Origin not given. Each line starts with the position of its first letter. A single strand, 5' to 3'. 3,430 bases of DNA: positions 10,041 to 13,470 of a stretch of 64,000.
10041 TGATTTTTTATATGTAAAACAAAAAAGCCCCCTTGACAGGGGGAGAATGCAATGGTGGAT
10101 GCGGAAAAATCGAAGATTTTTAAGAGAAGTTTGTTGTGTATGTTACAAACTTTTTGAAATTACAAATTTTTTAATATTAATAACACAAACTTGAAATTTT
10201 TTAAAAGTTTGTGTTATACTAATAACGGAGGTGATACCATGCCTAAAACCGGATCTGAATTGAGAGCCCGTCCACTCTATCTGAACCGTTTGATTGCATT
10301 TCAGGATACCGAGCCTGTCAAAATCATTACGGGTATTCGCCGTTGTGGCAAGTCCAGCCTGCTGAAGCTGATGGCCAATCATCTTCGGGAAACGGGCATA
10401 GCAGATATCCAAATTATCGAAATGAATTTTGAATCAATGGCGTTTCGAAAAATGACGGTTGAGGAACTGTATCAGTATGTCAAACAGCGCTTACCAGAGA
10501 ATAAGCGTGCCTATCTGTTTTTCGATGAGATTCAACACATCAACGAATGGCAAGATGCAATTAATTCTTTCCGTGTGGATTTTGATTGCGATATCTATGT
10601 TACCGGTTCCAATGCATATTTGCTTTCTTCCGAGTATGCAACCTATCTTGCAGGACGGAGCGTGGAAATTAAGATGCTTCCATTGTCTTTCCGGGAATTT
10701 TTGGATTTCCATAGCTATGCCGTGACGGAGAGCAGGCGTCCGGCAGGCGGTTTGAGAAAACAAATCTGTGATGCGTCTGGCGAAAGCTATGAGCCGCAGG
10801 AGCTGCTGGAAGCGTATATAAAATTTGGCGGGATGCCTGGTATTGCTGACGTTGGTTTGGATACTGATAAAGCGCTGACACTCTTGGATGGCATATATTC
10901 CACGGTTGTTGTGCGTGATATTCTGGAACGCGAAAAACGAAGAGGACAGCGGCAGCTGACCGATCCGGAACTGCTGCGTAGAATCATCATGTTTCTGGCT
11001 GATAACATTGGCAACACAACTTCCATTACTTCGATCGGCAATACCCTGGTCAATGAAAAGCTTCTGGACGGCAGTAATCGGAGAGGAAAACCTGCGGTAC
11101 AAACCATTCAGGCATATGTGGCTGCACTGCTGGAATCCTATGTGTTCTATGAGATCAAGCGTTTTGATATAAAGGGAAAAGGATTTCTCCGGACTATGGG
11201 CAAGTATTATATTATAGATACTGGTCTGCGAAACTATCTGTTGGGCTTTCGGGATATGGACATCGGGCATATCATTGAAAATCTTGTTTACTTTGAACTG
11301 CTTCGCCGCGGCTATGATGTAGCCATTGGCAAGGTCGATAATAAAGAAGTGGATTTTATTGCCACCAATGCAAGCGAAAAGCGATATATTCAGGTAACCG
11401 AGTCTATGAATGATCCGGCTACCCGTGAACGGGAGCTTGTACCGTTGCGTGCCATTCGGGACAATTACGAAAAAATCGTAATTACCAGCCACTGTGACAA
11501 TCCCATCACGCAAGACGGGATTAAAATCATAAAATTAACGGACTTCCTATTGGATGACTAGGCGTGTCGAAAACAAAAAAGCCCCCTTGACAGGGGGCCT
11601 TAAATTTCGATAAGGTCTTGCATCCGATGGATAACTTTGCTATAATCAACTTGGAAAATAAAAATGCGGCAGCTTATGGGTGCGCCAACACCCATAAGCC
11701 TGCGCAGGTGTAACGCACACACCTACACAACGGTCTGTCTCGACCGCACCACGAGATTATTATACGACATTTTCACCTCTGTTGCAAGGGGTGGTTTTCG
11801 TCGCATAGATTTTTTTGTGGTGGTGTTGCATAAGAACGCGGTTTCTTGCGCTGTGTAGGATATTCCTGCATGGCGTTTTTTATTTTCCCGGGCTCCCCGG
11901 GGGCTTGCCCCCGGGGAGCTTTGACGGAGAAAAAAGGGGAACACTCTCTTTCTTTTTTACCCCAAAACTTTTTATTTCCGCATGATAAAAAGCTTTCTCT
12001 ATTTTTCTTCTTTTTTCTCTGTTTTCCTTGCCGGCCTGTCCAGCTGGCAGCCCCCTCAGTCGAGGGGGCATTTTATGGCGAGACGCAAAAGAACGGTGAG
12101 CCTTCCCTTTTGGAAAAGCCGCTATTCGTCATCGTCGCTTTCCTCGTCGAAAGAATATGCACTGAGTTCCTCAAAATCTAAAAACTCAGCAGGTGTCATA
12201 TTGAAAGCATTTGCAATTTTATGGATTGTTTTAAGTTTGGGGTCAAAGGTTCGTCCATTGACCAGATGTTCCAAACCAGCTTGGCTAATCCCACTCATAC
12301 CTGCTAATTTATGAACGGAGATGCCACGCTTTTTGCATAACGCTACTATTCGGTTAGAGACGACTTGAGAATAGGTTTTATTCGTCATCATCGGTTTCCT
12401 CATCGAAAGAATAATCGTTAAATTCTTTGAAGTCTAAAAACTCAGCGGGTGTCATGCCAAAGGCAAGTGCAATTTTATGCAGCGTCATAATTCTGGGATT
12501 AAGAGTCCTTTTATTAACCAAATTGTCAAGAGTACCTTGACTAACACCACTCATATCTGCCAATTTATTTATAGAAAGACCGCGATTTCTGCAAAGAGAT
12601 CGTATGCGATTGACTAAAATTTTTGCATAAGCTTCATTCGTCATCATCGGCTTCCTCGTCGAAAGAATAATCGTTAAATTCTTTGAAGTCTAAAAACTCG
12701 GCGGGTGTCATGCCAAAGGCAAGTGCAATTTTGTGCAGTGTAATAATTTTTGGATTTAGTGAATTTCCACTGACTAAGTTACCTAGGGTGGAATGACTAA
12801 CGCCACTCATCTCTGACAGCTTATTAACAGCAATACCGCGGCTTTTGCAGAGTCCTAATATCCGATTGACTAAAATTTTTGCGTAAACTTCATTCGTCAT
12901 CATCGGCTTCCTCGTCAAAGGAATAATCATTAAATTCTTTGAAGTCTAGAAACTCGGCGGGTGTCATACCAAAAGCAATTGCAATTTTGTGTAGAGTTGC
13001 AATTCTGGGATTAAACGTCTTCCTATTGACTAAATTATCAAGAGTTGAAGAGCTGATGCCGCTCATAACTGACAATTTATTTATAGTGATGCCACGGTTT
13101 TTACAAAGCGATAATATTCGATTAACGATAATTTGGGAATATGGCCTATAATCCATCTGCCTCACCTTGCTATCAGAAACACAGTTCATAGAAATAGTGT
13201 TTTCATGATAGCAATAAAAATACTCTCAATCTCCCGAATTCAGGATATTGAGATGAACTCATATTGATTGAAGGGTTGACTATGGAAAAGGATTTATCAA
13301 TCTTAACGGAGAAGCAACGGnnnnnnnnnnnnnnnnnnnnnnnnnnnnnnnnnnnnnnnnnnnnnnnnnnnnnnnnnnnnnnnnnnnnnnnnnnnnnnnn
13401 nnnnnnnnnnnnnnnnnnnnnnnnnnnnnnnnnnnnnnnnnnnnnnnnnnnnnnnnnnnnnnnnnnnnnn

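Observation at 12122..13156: Four head-to-tail XRE-HTH paralogues chained by a dual-coding 14-nt stop/start overlap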

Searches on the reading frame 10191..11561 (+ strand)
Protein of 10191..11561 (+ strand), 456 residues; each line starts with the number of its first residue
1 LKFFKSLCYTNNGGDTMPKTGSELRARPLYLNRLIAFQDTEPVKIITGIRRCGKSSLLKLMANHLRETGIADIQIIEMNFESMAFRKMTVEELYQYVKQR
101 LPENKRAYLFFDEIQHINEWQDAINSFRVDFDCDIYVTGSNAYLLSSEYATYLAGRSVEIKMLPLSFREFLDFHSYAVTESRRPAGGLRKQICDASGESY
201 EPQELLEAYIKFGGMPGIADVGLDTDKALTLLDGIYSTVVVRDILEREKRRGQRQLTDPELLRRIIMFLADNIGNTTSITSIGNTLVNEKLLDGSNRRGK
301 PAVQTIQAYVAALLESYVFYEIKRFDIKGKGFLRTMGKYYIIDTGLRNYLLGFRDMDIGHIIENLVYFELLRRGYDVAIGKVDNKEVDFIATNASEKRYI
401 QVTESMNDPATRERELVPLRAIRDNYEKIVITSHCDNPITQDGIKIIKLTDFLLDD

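Call 4: search_protein_families(library=pfam, proteins=[window:10191-11561:+], max_evalue=0.01)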
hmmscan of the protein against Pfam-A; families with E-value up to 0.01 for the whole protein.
window:10191-11561:+ (456 aa): 6 families
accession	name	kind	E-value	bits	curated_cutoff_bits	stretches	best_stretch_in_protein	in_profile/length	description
PF13173.12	AAA_14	-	2.5e-35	121.7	27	1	41-171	2-129/129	AAA domain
PF13635.12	DUF4143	-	3.1e-14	53.5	28.1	1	255-401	9-156/160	Domain of unknown function (DUF4143)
PF01637.24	ATPase_2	-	0.00012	22.4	33.2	1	36-107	15-88/225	ATPase domain predominantly from Archaea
PF00004.35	AAA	-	0.0025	18.7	21.2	1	46-119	3-71/131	ATPase family associated with various cellular activities (AAA)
PF13401.12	AAA_22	-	0.0033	18.2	27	0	43-108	7-87/130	AAA domain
PF05673.19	DUF815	-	0.0075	15.9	23.8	0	45-141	57-142/249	Protein of unknown function (DUF815)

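Call 17: search_protein_families(library=ncbifam, proteins=[window:10191-11561:+], max_evalue=0.01)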
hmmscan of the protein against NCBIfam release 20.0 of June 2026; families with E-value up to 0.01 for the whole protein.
window:10191-11561:+ (456 aa): 0 families

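Call 19: search_protein_families(library=phrogs, proteins=[window:10191-11561:+], max_evalue=0.001)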
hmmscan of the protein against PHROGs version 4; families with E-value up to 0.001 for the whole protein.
window:10191-11561:+ (456 aa): 1 family
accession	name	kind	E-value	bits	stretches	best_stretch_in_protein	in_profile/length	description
phrog_5018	-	unknown function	0.00011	23.3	1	358-410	7-59/134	-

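Call 20: search_protein_families(library=padloc, proteins=[window:10191-11561:+], max_evalue=0.001)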
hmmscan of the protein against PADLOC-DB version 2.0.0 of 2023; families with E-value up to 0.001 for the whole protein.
window:10191-11561:+ (456 aa): 8 families
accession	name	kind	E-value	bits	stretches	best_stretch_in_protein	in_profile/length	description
PDLC04787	PDC-S01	-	1e-152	506.8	1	23-455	9-408/412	-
PDLC04789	PDC-S01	-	5.9e-34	115.7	1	40-393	16-329/375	-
PDLC04786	PDC-S01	-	6.6e-20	69.3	1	45-220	24-201/439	-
PDLC04790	PDC-S01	-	1.3e-19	68.3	1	36-374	22-329/422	-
PDLC04791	PDC-S01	-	2e-18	64.3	2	206-407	158-354/395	-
PDLC04788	PDC-S01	-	4.1e-13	47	1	45-356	23-316/448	-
PDLC04792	PDC-S01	-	1.7e-12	44.7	1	41-225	19-206/452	-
PDLC00268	PtuA1|PtuA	-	0.00026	18.5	1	45-161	29-139/411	AAA ATPase domain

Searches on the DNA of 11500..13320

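Call 64: search_rna_families(source=window, start=11500, end=13320, threshold=evalue, max_evalue=1)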
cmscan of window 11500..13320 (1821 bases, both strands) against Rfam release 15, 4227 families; matches with E-value up to 1: 6.
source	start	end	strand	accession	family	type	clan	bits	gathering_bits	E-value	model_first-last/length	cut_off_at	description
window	11572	11679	-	RF01859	Phe_leader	Cis-reg; leader;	-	30.6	55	0.013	1-125/125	no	Phenylalanine leader peptide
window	11575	11659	-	RF02766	Ysr49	Gene; sRNA;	-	22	95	0.19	1-124/124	no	Yersinia sRNA 49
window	11565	11639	-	RF00519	suhB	Gene; sRNA;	CL00108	21.6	41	0.14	1-77/77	no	Makes More Granules Regulator RNA (mmgR)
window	11569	11654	-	RF02076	STnc100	Gene; sRNA;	-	20.2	47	0.11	1-206/206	no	Gammaproteobacterial sRNA STnc100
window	11573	11654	-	RF00513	Trp_leader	Cis-reg; leader;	-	19.9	41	0.57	1-100/100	no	Tryptophan operon leader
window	11979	12076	-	RF00516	ylbH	Cis-reg; leader;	-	18.5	50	0.46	1-122/122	no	ylbH leader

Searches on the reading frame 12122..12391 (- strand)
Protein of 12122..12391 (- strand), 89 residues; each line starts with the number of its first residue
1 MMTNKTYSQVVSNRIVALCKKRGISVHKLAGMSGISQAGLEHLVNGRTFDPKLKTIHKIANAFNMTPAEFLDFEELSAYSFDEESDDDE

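Call 4: search_protein_families(library=pfam, proteins=[window:12122-12391:-], max_evalue=0.01)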
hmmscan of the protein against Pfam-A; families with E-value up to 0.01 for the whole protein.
window:12122-12391:- (89 aa): 4 families
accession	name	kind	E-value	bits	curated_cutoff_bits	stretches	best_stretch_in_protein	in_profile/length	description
PF13443.12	HTH_26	-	1.9e-11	44.5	22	1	17-74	4-61/63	Cro/C1-type HTH DNA-binding domain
PF01381.28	HTH_3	-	1.2e-08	35.3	23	1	17-70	3-55/55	Helix-turn-helix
PF12844.13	HTH_19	-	1.4e-05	25.4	30.2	1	17-71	6-59/64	Helix-turn-helix domain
PF13560.12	HTH_31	-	4e-05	24.3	27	1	17-69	8-60/64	Helix-turn-helix domain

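Call 17: search_protein_families(library=ncbifam, proteins=[window:12122-12391:-], max_evalue=0.01)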
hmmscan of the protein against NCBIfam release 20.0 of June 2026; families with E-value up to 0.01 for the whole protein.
window:12122-12391:- (89 aa): 5 families
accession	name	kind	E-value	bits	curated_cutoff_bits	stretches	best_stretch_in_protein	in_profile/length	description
NF010465.0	PRK13890.1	equivalog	2.6e-06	27.5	96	1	7-82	2-76/121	conjugal transfer protein TrbA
NF046032.1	TransRegSlrRBacil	equivalog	8.4e-06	25.9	250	1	14-85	4-75/149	HTH-type transcriptional regulator SlrR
NF041951.1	phage_RstR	subfamily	0.00015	22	80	1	12-67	4-58/108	RstR family transcriptional repressor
NF007408.0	PRK09943.1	equivalog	0.00087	18.9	211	1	10-73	7-69/185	HTH-type transcriptional regulator PuuR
NF006015.0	PRK08154.1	subfamily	0.0052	16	204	1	5-75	25-94/314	anaerobic benzoate catabolism transcriptional regulator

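Call 19: search_protein_families(library=phrogs, proteins=[window:12122-12391:-], max_evalue=0.001)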
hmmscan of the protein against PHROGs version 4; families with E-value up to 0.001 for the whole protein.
window:12122-12391:- (89 aa): 12 families
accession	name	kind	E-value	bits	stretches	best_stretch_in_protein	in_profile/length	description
phrog_8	-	transcription regulation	2e-11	44.9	1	1-79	67-144/346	transcriptional regulator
phrog_2967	-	transcription regulation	1.5e-09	38.8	1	2-74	2-73/225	transcriptional regulator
phrog_3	-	transcription regulation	6.8e-09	37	1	4-82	82-157/430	transcriptional repressor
phrog_4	-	transcription regulation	9.4e-08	32.4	1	9-74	135-195/400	transcriptional repressor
phrog_4583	-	transcription regulation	2.4e-06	28.5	1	1-75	1-74/81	transcriptional repressor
phrog_7241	-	transcription regulation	4.2e-06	27.8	1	14-70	65-120/122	transcriptional regulator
phrog_2439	-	transcription regulation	5.6e-06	26.5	1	10-72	7-68/367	transcriptional regulator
phrog_5823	-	transcription regulation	7.8e-06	26.3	1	11-68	7-64/404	transcriptional regulator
phrog_1373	-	transcription regulation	9.1e-05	23.5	1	11-66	64-118/166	transcriptional regulator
phrog_9425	-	transcription regulation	0.00016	22.3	1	17-67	18-64/72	transcriptional repressor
phrog_4268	-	transcription regulation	0.00038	21.6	1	8-65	33-87/96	transcriptional repressor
phrog_3557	-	transcription regulation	0.00054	21.2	1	24-66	26-67/142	transcriptional regulator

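Call 20: search_protein_families(library=padloc, proteins=[window:12122-12391:-], max_evalue=0.001)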
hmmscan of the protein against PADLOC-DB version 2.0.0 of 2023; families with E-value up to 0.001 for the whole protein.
window:12122-12391:- (89 aa): 4 families
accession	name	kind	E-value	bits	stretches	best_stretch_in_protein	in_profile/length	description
PDLC02926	HTH_VI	-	7.3e-06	24.2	1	20-74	11-63/92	-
PDLC04775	PDC-M69A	-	3.6e-05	22.2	1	7-75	4-71/113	-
PDLC03946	RmrA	-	5.6e-05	20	1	13-78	5-68/357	-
PDLC04142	capH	-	0.00023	20.2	1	12-72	8-67/103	capH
